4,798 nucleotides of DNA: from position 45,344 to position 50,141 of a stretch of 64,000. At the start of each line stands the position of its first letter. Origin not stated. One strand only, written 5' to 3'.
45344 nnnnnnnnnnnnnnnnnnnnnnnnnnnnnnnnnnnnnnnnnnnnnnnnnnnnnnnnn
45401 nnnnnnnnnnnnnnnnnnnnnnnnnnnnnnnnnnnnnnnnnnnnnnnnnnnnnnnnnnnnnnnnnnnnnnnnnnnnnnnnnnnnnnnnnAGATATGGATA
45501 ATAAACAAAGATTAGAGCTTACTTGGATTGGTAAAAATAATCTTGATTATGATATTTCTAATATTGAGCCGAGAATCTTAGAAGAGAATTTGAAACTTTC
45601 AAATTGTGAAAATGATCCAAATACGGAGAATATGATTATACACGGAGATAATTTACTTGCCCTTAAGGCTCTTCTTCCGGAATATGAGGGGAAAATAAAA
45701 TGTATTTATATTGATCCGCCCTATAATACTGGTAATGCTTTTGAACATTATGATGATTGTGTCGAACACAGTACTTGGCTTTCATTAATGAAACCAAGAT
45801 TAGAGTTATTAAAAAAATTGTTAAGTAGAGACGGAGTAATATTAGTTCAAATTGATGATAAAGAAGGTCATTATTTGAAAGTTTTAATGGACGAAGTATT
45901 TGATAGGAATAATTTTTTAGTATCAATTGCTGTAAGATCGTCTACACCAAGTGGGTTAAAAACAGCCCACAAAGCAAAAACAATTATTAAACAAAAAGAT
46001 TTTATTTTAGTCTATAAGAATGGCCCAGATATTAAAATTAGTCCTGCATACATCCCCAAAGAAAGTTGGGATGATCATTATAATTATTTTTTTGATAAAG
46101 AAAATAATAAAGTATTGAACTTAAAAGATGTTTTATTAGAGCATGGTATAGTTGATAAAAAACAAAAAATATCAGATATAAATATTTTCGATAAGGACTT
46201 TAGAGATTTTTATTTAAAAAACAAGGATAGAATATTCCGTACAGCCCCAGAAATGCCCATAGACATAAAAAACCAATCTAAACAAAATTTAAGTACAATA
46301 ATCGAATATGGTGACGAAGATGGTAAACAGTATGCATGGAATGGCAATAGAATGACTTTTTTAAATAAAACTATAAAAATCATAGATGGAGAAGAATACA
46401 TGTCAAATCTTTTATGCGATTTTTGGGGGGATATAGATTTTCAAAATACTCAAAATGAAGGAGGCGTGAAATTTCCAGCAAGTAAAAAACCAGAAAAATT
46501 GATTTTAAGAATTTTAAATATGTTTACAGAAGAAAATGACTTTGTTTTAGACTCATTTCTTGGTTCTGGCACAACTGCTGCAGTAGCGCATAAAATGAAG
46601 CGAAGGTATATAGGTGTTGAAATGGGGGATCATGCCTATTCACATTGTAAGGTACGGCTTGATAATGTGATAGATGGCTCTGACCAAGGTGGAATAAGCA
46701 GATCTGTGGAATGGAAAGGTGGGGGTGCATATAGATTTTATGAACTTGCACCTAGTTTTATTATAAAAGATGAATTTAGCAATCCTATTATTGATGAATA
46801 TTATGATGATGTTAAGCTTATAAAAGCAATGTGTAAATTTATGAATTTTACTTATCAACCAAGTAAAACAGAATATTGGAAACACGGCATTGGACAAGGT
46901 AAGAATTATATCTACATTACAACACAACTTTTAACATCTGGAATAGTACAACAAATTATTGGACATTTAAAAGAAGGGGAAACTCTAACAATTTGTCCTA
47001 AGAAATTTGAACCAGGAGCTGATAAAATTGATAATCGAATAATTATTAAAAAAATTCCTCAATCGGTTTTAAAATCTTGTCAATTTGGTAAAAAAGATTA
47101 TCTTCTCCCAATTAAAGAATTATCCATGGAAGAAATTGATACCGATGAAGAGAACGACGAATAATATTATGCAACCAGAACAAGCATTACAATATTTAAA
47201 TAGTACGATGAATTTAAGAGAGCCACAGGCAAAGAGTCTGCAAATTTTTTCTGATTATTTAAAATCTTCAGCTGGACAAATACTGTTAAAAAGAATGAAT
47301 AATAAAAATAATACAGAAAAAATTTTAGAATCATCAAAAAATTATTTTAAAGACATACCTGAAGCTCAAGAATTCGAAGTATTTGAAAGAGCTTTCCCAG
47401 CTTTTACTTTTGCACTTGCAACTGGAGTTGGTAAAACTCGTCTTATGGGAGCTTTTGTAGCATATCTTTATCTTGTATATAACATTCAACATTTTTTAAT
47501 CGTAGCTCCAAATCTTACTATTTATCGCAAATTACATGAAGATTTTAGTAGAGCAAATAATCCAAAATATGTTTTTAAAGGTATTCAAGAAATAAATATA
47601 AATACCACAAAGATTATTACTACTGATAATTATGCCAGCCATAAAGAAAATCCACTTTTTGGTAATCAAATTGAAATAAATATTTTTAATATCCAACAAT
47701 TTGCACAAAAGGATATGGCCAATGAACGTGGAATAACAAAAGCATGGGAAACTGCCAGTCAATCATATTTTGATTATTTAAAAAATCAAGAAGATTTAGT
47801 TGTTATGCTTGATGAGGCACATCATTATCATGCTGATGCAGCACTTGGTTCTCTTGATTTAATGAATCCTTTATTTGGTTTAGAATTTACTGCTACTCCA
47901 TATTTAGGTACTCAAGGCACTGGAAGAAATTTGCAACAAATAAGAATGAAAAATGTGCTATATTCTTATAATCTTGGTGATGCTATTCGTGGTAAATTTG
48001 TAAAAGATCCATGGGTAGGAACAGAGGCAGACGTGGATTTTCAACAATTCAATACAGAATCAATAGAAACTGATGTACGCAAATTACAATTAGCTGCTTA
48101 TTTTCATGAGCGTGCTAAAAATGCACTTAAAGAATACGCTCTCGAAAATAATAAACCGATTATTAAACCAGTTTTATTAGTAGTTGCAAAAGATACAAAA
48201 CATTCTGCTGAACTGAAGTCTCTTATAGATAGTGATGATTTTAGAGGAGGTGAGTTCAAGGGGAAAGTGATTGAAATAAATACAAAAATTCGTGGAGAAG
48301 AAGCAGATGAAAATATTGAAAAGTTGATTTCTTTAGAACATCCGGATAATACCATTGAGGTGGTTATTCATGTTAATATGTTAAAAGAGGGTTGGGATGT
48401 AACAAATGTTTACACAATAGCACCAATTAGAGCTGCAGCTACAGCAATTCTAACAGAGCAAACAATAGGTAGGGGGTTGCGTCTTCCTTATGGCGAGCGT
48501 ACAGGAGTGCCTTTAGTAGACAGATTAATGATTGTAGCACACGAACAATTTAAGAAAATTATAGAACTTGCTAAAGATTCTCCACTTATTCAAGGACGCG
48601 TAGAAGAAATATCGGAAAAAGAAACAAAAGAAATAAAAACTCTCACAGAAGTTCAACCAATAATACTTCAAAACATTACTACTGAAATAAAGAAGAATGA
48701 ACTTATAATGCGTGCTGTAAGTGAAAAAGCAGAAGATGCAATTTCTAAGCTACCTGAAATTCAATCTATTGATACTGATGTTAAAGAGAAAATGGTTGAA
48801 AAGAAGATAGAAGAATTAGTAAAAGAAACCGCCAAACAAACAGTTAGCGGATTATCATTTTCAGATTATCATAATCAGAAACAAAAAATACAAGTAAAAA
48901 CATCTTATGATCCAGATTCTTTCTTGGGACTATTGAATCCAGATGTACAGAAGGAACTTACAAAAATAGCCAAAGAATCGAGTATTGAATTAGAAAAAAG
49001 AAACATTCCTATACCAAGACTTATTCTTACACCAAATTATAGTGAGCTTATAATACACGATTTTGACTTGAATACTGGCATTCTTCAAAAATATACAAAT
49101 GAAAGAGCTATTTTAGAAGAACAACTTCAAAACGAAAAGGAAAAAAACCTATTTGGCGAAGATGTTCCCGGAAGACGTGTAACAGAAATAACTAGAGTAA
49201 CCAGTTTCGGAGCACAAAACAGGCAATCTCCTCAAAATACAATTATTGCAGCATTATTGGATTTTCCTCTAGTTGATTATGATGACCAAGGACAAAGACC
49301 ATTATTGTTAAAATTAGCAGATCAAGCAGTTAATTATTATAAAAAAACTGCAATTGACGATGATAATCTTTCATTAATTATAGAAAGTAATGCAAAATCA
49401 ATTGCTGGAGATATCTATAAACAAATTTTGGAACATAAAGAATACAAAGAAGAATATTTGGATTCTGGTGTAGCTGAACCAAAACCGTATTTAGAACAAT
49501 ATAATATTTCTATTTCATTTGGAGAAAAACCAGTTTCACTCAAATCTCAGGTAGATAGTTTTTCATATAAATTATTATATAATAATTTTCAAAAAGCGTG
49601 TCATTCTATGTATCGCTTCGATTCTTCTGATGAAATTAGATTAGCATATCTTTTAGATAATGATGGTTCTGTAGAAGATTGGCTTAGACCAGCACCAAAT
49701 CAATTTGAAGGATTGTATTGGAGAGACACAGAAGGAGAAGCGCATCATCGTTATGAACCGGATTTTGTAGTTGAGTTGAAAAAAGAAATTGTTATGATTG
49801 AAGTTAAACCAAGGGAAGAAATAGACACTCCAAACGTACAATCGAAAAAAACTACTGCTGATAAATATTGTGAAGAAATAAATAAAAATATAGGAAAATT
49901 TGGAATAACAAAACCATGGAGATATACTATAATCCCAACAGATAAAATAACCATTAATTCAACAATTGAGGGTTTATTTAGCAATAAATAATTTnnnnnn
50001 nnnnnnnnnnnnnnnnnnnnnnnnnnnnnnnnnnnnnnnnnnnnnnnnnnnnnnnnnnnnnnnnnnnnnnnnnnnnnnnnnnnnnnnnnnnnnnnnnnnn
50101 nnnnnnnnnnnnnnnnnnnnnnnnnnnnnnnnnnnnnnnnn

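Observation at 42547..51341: Composite four-gene operon: SNF2 helicase + Type III-like Mod + Res + unknown 448-aa protein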

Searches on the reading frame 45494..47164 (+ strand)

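Call 5: search_protein_families(library=pfam, proteins=[window:45494-47164:+], max_evalue=0.01)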
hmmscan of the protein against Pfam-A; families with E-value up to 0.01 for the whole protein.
window:45494-47164:+ (556 aa): 2 families
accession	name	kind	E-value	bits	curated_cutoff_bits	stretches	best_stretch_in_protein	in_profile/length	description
PF01555.25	N6_N4_Mtase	-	4.3e-41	141.7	26.7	1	68-382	1-216/221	DNA methylase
PF03602.21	Cons_hypoth95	-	2e-05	24.8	24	1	27-97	78-143/182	Conserved hypothetical protein 95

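Call 6: search_protein_families(library=padloc, proteins=[window:45494-47164:+], max_evalue=0.01)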
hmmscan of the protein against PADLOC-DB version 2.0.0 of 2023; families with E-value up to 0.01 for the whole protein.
window:45494-47164:+ (556 aa): 59 families (the best 25 are shown)
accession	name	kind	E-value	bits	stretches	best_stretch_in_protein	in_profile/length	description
PDLC03636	MTase_III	-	6.1e-143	475.6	1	1-551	1-566/575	Type III methyltransferase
PDLC03635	MTase_III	-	1.7e-102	342.3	1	42-459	215-640/708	Type III methyltransferase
PDLC03644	MTase_III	-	1.8e-84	282.5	1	9-426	4-429/542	Type III methyltransferase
PDLC03638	MTase_III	-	2.6e-54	182.8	1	41-419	376-713/816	Type III methyltransferase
PDLC03634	MTase_III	-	2.6e-53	179.9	2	92-377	170-444/621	Type III methyltransferase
PDLC03640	MTase_III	-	3.5e-40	136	3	45-90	43-88/654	Type III methyltransferase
PDLC03354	MTase_II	-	4.6e-40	135.9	2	7-191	25-221/425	Type II methyltransferase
PDLC03641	MTase_III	-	2.2e-39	133.6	2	91-368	180-431/657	Type III methyltransferase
PDLC03300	MTase_II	-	1.3e-28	97.9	3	84-149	77-140/302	Type II methyltransferase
PDLC03642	MTase_III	-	9.5e-28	95.1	1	27-371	66-385/528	Type III methyltransferase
PDLC03637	MTase_III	-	4.5e-27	92.9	2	41-177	117-264/513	Type III methyltransferase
PDLC03339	MTase_II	-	1.5e-25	87.8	2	294-395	178-277/399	Type II methyltransferase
PDLC03633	MTase_III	-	1.7e-25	87.8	3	330-392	294-356/616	Type III methyltransferase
PDLC03646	MTase_III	-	4.5e-24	82.4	1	16-394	443-841/1057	Type III methyltransferase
PDLC03639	MTase_III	-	5.2e-23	79.2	1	39-252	81-289/639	Type III methyltransferase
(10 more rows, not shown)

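Call 7: search_protein_families(library=ncbifam, proteins=[window:45494-47164:+], max_evalue=0.01)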
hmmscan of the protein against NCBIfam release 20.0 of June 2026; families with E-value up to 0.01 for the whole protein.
window:45494-47164:+ (556 aa): 4 families
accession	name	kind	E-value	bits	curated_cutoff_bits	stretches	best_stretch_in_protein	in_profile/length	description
NF008572.0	PRK11524.1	equivalog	1.2e-19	70.6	292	2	330-380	197-247/294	adenine-specific DNA-methyltransferase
NF050803.1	DnaMtaseCcrMCaul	equivalog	1.1e-18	67.3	830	1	238-394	105-252/350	adenine-specific DNA-methyltransferase CcrM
NF010253.0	PRK13699.1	subfamily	5.7e-09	36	244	1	324-398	141-214/226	DNA methyltransferase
TIGR00095.1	TIGR00095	equivalog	0.0059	16.3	117.5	0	28-96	90-149/194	16S rRNA (guanine(966)-N(2))-methyltransferase RsmD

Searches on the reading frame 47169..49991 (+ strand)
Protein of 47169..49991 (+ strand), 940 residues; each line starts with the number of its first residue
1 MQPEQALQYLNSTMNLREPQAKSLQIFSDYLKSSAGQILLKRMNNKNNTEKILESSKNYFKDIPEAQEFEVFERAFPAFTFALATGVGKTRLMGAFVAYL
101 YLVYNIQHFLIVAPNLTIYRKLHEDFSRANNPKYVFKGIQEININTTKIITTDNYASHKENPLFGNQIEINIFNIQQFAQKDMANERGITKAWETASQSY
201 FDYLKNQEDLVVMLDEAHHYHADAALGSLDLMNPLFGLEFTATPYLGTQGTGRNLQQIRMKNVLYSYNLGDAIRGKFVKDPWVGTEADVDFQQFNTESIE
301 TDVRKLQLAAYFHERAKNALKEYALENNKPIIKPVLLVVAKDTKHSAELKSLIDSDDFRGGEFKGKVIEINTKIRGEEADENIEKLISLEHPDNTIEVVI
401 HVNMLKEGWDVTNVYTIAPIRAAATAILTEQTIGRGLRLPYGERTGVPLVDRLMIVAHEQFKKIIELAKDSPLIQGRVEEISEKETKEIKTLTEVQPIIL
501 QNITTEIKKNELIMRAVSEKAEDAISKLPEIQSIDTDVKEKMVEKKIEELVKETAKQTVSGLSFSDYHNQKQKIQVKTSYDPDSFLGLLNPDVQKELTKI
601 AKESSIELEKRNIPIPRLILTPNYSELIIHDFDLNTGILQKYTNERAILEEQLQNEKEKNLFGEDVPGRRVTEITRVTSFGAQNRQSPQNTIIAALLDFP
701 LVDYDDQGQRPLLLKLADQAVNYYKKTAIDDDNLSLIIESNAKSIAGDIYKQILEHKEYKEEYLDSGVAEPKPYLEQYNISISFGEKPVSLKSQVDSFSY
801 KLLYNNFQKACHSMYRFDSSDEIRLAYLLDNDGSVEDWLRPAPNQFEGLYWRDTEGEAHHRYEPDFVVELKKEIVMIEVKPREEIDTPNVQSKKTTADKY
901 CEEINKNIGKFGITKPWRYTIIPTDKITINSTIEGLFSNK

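Call 5: search_protein_families(library=pfam, proteins=[window:47169-49991:+], max_evalue=0.01)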
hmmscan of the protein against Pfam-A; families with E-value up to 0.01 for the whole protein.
window:47169-49991:+ (940 aa): 3 families
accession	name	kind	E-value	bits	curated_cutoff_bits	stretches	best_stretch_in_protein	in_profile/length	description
PF04851.21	ResIII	-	6e-20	72.2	22.5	1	61-245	20-163/164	Type III restriction enzyme, res subunit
PF18766.7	SWI2_SNF2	-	2.4e-06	27.8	26.7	1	85-306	27-211/221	SWI2/SNF2 ATPase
PF08722.17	Tn7_TnsA-like_N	-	4.8e-06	27.5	26.5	1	845-905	10-77/85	TnsA-like endonuclease N terminal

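Call 6: search_protein_families(library=padloc, proteins=[window:47169-49991:+], max_evalue=0.01)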
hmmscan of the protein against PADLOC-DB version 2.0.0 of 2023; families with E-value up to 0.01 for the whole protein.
window:47169-49991:+ (940 aa): 8 families
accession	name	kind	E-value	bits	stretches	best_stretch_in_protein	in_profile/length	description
PDLC03648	REase_III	-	4.2e-125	416.9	2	97-560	2-477/871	Type III restriction enzyme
PDLC03647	REase_III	-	6e-20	69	2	383-466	497-580/989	Type III restriction enzyme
PDLC03651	REase_III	-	1.1e-13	48.1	2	79-223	71-202/873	Type III restriction enzyme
PDLC03650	REase_III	-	2e-10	37.7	1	203-442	220-424/898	Type III restriction enzyme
PDLC03653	REase_III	-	1.7e-09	34.4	1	178-460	230-490/883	Type III restriction enzyme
PDLC03649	REase_III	-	4.5e-08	29.5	1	380-545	482-650/973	Type III restriction enzyme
PDLC03659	mREase_IV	-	0.0071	12.2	0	393-439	507-553/945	Type IV methyl-directed restriction enzyme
PDLC04456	PDC-M15A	-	0.0078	14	0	850-884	72-107/260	-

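Call 7: search_protein_families(library=ncbifam, proteins=[window:47169-49991:+], max_evalue=0.01)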
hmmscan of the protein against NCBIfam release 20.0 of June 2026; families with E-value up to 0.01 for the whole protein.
window:47169-49991:+ (940 aa): 3 families
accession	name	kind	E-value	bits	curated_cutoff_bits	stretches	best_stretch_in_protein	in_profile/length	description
NF046055.1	restr_BPTD_3080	equivalog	1.2e-32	112.8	800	3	379-438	557-616/970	BPTD_3080 family restriction endonuclease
NF012027.0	PRK15483.1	equivalog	3.3e-09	35.2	564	1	381-558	484-649/986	type III restriction-modification system endonuclease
NF053632.1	heli_RadD_YejH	equivalog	8.9e-05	21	720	1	249-442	165-345/573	DNA repair helicase RadD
